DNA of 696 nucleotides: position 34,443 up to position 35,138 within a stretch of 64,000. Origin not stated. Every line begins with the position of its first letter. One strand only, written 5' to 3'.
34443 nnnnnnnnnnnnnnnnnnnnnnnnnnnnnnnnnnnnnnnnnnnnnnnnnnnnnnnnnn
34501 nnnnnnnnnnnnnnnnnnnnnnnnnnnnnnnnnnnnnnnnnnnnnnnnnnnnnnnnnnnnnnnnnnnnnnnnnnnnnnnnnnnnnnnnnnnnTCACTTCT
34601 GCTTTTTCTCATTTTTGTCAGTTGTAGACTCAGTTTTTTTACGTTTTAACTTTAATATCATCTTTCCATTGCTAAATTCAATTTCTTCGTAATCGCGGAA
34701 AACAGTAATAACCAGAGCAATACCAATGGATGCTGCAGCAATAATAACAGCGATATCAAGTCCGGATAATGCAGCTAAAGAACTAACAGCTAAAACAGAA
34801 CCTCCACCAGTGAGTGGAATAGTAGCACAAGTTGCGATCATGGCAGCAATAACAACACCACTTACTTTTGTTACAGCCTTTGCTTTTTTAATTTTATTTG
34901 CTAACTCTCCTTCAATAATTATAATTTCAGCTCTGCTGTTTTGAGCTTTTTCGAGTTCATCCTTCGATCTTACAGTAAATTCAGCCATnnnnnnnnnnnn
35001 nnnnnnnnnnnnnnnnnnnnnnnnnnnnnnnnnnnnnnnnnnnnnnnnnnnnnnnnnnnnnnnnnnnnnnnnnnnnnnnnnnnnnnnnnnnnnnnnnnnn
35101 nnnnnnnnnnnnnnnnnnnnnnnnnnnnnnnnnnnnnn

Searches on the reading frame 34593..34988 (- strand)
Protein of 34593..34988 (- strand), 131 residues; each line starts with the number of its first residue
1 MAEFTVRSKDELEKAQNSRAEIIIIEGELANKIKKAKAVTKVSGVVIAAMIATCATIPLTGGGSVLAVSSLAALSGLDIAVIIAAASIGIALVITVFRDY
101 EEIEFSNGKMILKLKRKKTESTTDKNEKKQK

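Call 4: search_protein_families(proteins=[window:34593-34988:-], library=padloc, max_evalue=1)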
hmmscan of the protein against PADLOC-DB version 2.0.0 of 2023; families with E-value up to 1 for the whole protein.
window:34593-34988:- (131 aa): 0 families

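Call 5: search_protein_families(proteins=[window:34593-34988:-], library=ncbifam, max_evalue=1)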
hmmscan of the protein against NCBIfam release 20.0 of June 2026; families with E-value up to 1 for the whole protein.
window:34593-34988:- (131 aa): 2 families
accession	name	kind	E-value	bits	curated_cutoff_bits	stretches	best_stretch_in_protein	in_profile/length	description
NF040614.1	F420_dehyd_FpoK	exception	0.091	13.2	145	1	77-107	62-92/98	F420H2 dehydrogenase subunit FpoK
NF004320.0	PRK05715.1-2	equivalog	0.094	12.8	57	1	79-110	65-96/99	NADH-quinone oxidoreductase subunit NuoK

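Call 6: search_protein_families(proteins=[window:34593-34988:-], library=phrogs, max_evalue=1)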
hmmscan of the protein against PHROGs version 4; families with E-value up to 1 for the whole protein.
window:34593-34988:- (131 aa): 5 families
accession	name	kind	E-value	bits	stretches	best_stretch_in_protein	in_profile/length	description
phrog_25580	-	unknown function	4e-37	128.1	1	1-117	1-127/128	-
phrog_944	-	moron, auxiliary metabolic gene and host takeover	0.0077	17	1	44-121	129-203/235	membrane protein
phrog_2044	-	DNA, RNA and nucleotide metabolism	0.07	14.3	1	27-49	27-49/78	RNA polymerase beta subunit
phrog_15773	-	unknown function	0.15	12.4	1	4-54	3-54/288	-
phrog_24211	-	unknown function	0.18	12.6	1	79-120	6-44/57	-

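Call 14: profile_search(protein=window:34593-34988:-)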
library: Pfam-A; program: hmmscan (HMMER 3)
A. the first sequence (131 residues): domains with independent E <= 10: 1; with E <= 0.001: 0
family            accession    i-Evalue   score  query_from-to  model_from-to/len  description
NAD_binding_10    PF13460.12       0.15    12.3       5-91         25-102/184  NAD(P)H-binding

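Call 16: find_homologous_proteins(query=window:34593-34988:-)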
Query window:34593-34988:- (131 aa): 15 proteins with E <= 0.001 among 66 candidates.
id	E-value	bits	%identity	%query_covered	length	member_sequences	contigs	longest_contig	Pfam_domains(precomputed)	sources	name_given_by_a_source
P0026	7.9e-62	224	93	100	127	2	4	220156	-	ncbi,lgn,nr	ncbi:TPA: hypothetical protein ACGBCJ_001745 [Escherichia coli]|nr:hypothetical protein [Escherichia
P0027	1.9e-59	216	97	90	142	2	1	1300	-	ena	-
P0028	8.9e-59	214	95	90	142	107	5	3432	-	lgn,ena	-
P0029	6.0e-58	211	94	90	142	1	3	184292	-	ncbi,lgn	ncbi:TPA: hypothetical protein ACIABX_002342 [Escherichia coli]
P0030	8.4e-58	211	94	90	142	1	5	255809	-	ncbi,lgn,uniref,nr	ncbi:hypothetical protein LJD42_10865 [Escherichia coli]|uniref:hypothetical protein n=2 Tax=Escheri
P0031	2.9e-57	209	93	90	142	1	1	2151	-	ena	-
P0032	1.7e-55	203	92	90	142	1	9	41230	-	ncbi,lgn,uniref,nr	ncbi:hypothetical protein [Escherichia coli]|uniref:hypothetical protein n=1 Tax=Escherichia coli Ta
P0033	5.7e-55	202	92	90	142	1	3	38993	-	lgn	-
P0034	6.1e-40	153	96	63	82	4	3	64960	-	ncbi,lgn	-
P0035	1.7e-34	136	93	58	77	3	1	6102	-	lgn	-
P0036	1.2e-31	127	96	53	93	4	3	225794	-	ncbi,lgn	ncbi:hypothetical protein [Escherichia coli]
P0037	1.5e-28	117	54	92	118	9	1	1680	-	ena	-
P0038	3.3e-28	115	59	86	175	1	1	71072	-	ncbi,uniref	ncbi:hypothetical protein [Serratia nevei]|uniref:hypothetical protein n=1 Tax=Serratia nevei TaxID=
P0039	5.1e-21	92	44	88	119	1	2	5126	-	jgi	-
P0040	8.6e-20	88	41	89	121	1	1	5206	-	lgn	-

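Call 22: find_encoding_contigs(protein=P0038, flank=6000, max_places=3)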
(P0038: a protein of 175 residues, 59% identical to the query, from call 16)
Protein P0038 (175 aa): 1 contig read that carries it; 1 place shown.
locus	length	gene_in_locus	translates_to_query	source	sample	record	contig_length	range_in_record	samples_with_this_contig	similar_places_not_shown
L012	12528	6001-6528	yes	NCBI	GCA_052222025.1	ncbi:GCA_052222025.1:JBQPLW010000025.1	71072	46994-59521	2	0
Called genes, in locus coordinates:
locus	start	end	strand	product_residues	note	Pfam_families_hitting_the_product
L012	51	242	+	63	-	PF27490:Rem (faint)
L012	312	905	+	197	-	PF07105:DUF1367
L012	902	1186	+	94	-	PF07102:YbcO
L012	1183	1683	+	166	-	PF06576:DUF1133 (faint), PF06530:Phage_antitermQ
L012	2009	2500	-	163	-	-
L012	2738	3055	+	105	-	PF16083:Phage_holin_3_3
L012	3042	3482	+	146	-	PF00959:Phage_lysozyme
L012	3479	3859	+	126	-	PF10828:DUF2570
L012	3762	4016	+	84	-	PF23793:LysC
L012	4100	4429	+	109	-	PF03544:TonB_C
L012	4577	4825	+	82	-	-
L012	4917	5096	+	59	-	PF10828:DUF2570 (weak)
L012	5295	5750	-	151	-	-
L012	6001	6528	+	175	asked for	-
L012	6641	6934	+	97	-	-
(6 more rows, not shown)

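Call 23: find_encoding_contigs(protein=P0030, flank=6000, max_places=4)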
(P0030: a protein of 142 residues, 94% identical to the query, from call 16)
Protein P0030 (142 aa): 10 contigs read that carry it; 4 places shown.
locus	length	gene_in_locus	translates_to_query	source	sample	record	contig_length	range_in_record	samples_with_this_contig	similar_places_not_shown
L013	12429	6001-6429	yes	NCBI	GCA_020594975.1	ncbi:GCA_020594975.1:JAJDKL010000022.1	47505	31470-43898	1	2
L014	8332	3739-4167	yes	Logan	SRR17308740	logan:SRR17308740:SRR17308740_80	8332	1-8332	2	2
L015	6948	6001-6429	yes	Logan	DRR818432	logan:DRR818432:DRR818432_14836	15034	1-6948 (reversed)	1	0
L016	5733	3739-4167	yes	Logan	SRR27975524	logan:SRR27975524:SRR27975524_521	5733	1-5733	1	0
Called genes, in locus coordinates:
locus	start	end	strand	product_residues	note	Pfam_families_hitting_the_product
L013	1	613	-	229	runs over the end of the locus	PF09850:DotU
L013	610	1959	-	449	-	PF05936:T6SS_VasE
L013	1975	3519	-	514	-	PF05943:VipB, PF18945:VipB_2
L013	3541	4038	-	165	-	PF05591:T6SS_VipA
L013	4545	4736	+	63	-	PF13973:DUF4222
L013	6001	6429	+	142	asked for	-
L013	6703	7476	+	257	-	-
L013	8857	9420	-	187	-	-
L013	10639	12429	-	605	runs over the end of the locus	-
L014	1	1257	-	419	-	?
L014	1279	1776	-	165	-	PF05591:T6SS_VipA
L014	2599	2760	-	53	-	-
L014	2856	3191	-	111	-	-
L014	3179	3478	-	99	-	-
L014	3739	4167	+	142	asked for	-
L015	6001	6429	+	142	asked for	-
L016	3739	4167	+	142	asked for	-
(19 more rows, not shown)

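Call 24: find_encoding_contigs(protein=P0039, flank=6000, max_places=3)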
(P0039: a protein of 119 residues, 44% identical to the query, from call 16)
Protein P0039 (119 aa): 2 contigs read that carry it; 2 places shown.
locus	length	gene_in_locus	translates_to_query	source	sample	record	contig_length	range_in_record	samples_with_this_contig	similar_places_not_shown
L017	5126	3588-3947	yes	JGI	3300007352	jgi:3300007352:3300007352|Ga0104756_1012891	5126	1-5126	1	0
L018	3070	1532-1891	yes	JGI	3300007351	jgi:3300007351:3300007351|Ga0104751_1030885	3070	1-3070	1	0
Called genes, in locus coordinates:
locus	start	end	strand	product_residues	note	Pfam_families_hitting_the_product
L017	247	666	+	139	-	-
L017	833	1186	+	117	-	-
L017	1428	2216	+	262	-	PF00589:Phage_integrase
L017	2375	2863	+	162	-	-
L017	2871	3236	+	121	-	PF06094:GGACT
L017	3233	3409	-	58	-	-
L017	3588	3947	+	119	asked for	-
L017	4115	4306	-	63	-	-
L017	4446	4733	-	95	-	-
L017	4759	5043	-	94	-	-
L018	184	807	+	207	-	-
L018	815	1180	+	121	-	PF06094:GGACT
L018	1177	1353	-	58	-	-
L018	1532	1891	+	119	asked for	-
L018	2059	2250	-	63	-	-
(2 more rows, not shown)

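Call 29: search_dna_similar(query=window:34593-34988:-, collection=phages, mode=protein, max_evalue=0.001, max_rows=30)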
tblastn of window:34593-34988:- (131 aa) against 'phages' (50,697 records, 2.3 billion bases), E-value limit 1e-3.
No match.

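Call 32: search_dna_similar(query=window:34593-34988:-, collection=plasmids, mode=protein, max_evalue=0.01, max_rows=30)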
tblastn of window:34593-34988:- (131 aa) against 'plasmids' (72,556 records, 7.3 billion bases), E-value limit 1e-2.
No match.

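Call 67: find_homologous_proteins(query=A3, max_evalue=0.001)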
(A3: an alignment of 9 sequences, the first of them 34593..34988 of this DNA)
Query A3 (9 sequences) (131 aa, profile of the alignment): 134 proteins with E <= 0.001 among 8000 candidates; the best 120 are listed.
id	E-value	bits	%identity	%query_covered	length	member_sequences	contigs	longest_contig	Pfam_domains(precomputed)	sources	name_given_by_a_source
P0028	1.4e-56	207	95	90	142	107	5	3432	-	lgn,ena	-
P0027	1.7e-56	207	97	90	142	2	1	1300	-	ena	-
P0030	2.7e-56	206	94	90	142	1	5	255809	-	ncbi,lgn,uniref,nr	ncbi:hypothetical protein LJD42_10865 [Escherichia coli]|uniref:hypothetical protein n=2 Tax=Escheri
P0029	1.5e-55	204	94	90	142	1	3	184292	-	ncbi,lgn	ncbi:TPA: hypothetical protein ACIABX_002342 [Escherichia coli]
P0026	3.3e-55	203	93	100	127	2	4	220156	-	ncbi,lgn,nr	ncbi:TPA: hypothetical protein ACGBCJ_001745 [Escherichia coli]|nr:hypothetical protein [Escherichia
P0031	3.8e-55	203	93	90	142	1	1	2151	-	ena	-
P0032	4.0e-55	203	92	90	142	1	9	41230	-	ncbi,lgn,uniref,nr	ncbi:hypothetical protein [Escherichia coli]|uniref:hypothetical protein n=1 Tax=Escherichia coli Ta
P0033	6.7e-55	202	92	90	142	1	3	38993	-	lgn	-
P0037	2.2e-50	187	54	92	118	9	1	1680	-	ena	-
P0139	6.1e-50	186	56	82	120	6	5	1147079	-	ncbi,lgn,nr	ncbi:TPA: hypothetical protein I3314_001538 [Enterobacter hormaechei subsp. xiangfangensis]|nr:hypot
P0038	1.0e-47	179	59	86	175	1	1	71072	-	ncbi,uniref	ncbi:hypothetical protein [Serratia nevei]|uniref:hypothetical protein n=1 Tax=Serratia nevei TaxID=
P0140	1.0e-47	179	55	90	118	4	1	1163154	-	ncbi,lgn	ncbi:TPA: hypothetical protein ACKP07_000293 [Serratia marcescens]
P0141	1.5e-47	178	57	90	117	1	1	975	-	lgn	-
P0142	2.1e-47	178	56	90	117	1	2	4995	-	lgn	-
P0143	2.0e-46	175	55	89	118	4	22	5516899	-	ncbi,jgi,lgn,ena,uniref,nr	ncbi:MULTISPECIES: hypothetical protein [Klebsiella pneumoniae complex]|jgi:NADH:ubiquinone oxidored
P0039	6.2e-45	170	44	88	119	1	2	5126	-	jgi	-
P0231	4.6e-33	131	50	87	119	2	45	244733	-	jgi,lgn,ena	-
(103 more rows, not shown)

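Call 69: find_encoding_contigs(protein=P0143, flank=5000, max_places=5)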
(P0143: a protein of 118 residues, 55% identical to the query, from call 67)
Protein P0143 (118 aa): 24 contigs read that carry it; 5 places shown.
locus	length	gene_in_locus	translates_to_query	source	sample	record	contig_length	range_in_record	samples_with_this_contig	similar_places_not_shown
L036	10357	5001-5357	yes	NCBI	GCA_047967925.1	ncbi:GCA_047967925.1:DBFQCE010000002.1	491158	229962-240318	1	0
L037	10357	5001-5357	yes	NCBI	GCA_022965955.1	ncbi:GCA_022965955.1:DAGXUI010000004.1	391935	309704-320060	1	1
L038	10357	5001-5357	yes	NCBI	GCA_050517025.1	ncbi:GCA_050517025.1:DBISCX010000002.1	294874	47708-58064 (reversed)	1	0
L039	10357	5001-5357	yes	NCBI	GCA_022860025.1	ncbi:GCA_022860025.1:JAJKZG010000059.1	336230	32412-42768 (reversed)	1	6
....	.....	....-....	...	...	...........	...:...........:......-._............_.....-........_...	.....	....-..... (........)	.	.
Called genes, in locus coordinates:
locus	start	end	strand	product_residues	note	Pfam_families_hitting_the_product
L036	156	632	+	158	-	-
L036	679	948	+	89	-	-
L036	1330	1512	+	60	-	PF27490:Rem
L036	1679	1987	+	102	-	PF06147:DUF968, PF16786:RecA_dep_nuc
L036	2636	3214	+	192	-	PF06576:DUF1133, PF06530:Phage_antitermQ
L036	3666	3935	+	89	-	PF16080:Phage_holin_2_3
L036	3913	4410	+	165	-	PF00959:Phage_lysozyme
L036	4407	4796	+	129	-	PF10828:DUF2570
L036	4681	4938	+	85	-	PF23793:LysC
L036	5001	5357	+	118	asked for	-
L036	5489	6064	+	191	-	PF18894:PhageMetallopep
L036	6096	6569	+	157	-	PF10045:DUF2280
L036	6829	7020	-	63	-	PF07411:DUF1508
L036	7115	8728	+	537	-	-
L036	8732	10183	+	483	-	PF06381:Phage_portal_3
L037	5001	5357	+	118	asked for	-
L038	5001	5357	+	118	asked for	-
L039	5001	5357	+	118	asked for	-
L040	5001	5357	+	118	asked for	-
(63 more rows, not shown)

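Call 70: find_encoding_contigs(protein=P0231, flank=5000, max_places=4)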
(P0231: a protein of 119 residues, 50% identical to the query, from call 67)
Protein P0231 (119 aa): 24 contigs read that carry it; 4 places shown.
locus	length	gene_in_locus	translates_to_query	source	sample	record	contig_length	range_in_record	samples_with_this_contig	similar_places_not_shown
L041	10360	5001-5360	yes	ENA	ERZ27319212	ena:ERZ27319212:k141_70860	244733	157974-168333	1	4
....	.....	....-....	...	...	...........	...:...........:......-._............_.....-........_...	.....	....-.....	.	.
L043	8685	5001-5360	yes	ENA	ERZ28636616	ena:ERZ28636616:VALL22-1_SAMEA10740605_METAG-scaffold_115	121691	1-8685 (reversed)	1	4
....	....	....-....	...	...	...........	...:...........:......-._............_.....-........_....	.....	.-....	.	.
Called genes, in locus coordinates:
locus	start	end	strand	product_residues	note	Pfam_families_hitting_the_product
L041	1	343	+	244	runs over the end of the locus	PF00881:Nitroreductase, PF28600:Nitroreductase_C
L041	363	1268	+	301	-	PF18030:Rimk_N, PF14397:ATPgrasp_ST (faint), PF02655:ATP-grasp_3, PF08443:RimK, PF02955:GSH-S_ATP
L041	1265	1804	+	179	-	PF05728:UPF0227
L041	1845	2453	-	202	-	-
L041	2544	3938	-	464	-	PF00206:Lyase_1, PF10415:FumaraseC_C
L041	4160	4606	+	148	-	PF04364:DNA_pol3_chi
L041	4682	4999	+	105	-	PF04266:ASCH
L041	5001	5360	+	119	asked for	-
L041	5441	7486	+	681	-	PF00133:tRNA-synt_1, PF09334:tRNA-synt_1g (weak), PF13603:tRNA-synt_1_2, PF09334:tRNA-synt_1g (weak)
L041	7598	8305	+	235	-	PF08264:Anticodon_1, PF10458:Val_tRNA-synt_C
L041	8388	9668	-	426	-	PF13657:Couple_hipA, PF07804:HipA_C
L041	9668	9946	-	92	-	PF01381:HTH_3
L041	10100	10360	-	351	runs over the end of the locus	PF13531:SBP_bac_11, PF01547:SBP_bac_1, PF13416:SBP_bac_8, PF13343:SBP_bac_6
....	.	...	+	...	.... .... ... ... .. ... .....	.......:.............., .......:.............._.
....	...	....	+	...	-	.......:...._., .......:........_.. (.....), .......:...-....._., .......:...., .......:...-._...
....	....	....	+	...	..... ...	-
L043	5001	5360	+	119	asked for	-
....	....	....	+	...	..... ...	-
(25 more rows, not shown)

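Call 79: predict_structure(alignment_id=A4)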
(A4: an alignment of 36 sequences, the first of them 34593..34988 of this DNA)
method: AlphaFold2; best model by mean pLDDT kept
length: 131 residues; sequences in the alignment: 36
mean_pLDDT: 67.1   pTM: 0.54
mean pLDDT of the five models: 67.1, 62.7, 62.2, 61.8, 56.0
residues with pLDDT >= 90: 2; 70-90: 70; 50-70: 17; < 50: 42
segments of 3 or more residues with pLDDT < 50: 43-45, 48-54, 57-74, 118-131
pLDDT, mean of each block of 10 residues (from residue 1): 81 82 87 77 52 47 43 55 72 81 85 70 42 41
secondary structure, 60 per line:
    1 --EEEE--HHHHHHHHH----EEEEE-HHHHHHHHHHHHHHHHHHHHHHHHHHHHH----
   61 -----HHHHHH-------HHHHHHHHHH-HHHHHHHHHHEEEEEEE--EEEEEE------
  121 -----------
elements in order: E3-6 H9-17 E22-26 H28-56 H66-71 H79-88 H90-99 E100-106 E109-114

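Call 94: search_dna_similar(query=P0143, collection=phages, mode=protein, max_evalue=0.01, max_rows=20)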
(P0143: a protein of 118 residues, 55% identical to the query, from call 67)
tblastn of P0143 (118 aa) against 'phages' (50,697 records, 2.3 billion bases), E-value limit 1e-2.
No match.

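Call 104: find_related_loci(query=A4, collection=viral_contigs, flank=4000)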
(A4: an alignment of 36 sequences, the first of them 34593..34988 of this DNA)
Query A4 (131 aa) in viral_contigs; peptide patterns used: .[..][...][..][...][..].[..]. (x = any residue, [..] = any of these).
45 stretches matched a pattern; 19 encode a relative of the query (tblastn E <= 1e-3); 19 distinct loci.
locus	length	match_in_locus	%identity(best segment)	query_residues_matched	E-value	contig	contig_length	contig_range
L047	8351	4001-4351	55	1-117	4e-30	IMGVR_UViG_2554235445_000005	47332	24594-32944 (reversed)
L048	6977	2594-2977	43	1-128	3e-29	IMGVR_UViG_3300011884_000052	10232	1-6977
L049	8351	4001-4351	55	1-117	4e-30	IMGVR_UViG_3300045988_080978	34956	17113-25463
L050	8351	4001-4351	58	1-117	9e-28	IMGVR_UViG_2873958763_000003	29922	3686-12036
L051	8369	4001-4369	46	1-119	4e-27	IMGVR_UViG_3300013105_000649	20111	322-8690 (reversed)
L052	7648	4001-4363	53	1-117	2e-26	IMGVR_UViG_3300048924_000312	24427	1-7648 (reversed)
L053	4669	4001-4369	43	1-122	3e-25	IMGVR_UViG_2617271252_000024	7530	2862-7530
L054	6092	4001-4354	55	1-120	6e-25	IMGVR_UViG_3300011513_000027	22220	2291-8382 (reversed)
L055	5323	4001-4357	42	1-119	6e-25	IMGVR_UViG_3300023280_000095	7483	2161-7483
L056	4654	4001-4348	47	1-116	2e-24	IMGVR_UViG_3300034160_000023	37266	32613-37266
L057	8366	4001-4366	46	5-118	1e-22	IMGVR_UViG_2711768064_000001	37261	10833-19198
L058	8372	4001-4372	46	5-120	6e-21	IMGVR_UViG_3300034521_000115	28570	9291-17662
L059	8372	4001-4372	46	5-120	9e-21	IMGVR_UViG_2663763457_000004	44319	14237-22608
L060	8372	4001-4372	46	5-120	9e-21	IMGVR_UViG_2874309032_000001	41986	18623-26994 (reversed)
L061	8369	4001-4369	49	5-119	1e-18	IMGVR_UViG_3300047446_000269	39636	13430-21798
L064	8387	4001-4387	41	1-121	4e-13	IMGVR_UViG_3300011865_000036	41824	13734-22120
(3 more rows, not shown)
